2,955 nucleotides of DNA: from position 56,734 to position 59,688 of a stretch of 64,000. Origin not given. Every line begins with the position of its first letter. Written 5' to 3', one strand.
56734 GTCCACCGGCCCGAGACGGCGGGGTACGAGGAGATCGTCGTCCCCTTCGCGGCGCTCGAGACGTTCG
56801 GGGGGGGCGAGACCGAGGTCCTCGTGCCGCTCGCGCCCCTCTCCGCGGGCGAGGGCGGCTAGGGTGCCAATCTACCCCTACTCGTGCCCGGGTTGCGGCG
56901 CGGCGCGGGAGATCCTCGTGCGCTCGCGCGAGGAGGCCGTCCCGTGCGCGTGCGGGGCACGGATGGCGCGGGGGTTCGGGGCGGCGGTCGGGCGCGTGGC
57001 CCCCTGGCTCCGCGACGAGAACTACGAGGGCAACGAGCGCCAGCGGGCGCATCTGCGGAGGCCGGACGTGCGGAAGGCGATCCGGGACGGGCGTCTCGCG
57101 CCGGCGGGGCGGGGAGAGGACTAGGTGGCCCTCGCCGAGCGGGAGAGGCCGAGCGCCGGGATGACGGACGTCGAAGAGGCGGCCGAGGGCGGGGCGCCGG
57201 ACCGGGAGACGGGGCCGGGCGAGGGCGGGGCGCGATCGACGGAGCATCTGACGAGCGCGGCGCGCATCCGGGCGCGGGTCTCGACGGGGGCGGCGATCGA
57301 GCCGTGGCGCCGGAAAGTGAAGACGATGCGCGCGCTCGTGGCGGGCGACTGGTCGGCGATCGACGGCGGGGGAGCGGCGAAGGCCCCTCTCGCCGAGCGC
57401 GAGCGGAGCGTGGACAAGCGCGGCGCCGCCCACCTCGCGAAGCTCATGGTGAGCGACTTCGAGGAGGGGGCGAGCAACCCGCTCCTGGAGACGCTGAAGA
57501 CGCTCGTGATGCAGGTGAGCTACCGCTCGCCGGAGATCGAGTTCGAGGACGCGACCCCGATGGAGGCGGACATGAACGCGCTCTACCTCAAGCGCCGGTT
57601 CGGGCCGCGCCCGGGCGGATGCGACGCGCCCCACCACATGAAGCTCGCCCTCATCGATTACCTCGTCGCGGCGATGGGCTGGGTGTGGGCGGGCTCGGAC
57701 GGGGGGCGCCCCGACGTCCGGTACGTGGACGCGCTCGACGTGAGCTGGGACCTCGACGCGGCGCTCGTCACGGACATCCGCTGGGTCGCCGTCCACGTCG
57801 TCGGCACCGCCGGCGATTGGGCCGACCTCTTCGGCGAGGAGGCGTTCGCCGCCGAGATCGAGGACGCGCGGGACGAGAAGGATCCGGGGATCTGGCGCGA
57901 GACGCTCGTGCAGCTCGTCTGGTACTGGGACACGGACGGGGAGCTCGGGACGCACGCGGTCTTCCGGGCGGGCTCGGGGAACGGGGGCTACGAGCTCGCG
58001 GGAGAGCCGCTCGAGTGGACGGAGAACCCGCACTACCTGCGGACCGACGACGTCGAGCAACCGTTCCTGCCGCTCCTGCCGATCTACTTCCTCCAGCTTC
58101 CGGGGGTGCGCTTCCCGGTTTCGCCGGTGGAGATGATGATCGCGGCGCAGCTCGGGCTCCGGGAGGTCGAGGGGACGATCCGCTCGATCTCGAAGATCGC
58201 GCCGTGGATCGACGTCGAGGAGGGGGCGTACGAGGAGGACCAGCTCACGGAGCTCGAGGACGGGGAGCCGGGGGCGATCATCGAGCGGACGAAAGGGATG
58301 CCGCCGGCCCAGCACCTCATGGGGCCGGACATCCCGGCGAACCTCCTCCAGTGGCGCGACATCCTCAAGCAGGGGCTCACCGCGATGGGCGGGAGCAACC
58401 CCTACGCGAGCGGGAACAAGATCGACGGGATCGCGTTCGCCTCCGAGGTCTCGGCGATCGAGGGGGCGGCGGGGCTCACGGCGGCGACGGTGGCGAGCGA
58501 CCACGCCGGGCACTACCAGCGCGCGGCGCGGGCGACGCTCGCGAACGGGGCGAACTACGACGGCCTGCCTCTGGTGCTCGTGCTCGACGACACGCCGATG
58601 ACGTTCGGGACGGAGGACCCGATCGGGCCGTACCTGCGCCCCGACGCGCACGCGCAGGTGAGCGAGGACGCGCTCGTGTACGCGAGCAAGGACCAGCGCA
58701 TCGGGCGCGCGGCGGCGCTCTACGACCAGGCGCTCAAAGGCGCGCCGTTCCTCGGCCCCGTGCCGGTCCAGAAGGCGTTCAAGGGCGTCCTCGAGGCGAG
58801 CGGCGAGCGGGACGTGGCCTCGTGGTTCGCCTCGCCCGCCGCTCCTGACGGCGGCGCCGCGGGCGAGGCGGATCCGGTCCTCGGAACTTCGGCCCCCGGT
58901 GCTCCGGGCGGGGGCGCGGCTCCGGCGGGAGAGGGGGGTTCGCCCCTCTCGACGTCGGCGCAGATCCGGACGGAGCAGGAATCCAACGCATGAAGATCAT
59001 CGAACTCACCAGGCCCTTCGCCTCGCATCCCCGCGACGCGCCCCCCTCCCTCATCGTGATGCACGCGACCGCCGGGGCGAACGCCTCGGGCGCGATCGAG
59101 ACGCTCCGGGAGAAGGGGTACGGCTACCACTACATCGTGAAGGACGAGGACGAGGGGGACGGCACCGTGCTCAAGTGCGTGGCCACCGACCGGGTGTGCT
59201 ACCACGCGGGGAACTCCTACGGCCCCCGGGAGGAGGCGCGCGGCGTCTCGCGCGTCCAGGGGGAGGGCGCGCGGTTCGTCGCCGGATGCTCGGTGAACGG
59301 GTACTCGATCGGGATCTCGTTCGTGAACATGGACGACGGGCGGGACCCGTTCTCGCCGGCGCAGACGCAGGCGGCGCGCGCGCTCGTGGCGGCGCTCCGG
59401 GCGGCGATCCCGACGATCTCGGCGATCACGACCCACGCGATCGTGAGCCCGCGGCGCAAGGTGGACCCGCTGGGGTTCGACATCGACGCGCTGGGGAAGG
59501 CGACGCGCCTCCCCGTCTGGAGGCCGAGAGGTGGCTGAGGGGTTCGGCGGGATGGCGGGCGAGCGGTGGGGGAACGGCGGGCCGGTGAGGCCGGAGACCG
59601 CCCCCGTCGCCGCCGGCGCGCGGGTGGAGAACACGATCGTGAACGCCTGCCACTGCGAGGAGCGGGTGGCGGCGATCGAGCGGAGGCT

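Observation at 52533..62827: Exact 20-nt element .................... repeated four times, ending in gene start codons, across the prophage late region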

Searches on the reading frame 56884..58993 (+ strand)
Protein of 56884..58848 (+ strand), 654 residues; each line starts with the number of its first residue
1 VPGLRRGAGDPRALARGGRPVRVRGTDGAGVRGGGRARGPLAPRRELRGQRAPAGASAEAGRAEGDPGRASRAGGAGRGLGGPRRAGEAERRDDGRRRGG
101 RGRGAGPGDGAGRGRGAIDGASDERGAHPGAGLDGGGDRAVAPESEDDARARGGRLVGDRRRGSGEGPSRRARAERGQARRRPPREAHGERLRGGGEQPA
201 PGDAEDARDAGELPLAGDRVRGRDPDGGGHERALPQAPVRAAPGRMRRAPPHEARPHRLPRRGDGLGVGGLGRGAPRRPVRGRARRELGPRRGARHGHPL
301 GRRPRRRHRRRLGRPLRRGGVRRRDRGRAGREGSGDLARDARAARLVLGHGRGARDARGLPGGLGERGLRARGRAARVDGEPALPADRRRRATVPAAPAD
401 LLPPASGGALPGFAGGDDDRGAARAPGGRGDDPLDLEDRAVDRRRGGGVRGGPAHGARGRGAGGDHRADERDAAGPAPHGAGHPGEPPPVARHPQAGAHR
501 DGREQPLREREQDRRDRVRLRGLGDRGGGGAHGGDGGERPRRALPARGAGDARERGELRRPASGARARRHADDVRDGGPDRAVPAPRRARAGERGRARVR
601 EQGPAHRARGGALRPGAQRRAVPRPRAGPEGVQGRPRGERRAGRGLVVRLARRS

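Call 7: search_protein_families(library=pfam, proteins=[window:56884-58848:+, window:57125-58993:+], max_evalue=0.01)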
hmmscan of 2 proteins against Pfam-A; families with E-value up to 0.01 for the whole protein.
window:56884-58848:+ (654 aa): 0 families

window:57125-58993:+ (622 aa): 0 families

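Call 13: search_protein_families(library=phrogs, proteins=[window:57125-58993:+], max_evalue=0.01)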
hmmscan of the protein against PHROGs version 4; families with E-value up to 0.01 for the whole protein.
window:57125-58993:+ (622 aa): 0 families

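Call 92: search_protein_families(library=pfam, proteins=[window:57125-58993:+], max_evalue=0.001)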
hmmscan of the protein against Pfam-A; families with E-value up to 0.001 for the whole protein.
window:57125-58993:+ (622 aa): 0 families

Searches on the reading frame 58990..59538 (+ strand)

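Call 13: search_protein_families(library=phrogs, proteins=[window:58990-59538:+], max_evalue=0.01)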
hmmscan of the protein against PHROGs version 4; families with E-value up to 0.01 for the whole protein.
window:58990-59538:+ (182 aa): 10 families
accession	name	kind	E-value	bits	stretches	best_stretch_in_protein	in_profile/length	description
phrog_9611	-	lysis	3.3e-13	50.8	1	19-160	23-148/246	endolysin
phrog_1794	-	lysis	2.1e-11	44.9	1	11-156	48-175/336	amidase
phrog_1493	-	lysis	4.7e-08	33.6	1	17-152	32-145/394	endolysin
phrog_3088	-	lysis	1.4e-07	32.5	1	14-152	19-134/248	amidase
phrog_700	-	lysis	4.9e-06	27.2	1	15-76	205-263/491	endolysin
phrog_880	-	lysis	2.3e-05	25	1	18-169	192-328/435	endolysin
phrog_833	-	lysis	7.4e-05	23.6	1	12-84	23-87/294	endolysin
phrog_822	-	lysis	9.6e-05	23.2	1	42-154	55-140/215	amidase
phrog_670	-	lysis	0.00011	22.3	1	14-78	107-174/596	endolysin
phrog_2338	-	lysis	0.00026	21.5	1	7-150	16-137/346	endolysin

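Call 92: search_protein_families(library=pfam, proteins=[window:58990-59538:+], max_evalue=0.001)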
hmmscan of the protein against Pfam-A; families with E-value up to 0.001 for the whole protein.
window:58990-59538:+ (182 aa): 1 family
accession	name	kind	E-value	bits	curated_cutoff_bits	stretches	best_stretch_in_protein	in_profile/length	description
PF01510.30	Amidase_2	-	2e-21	77.1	26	1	16-160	2-129/131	N-acetylmuramoyl-L-alanine amidase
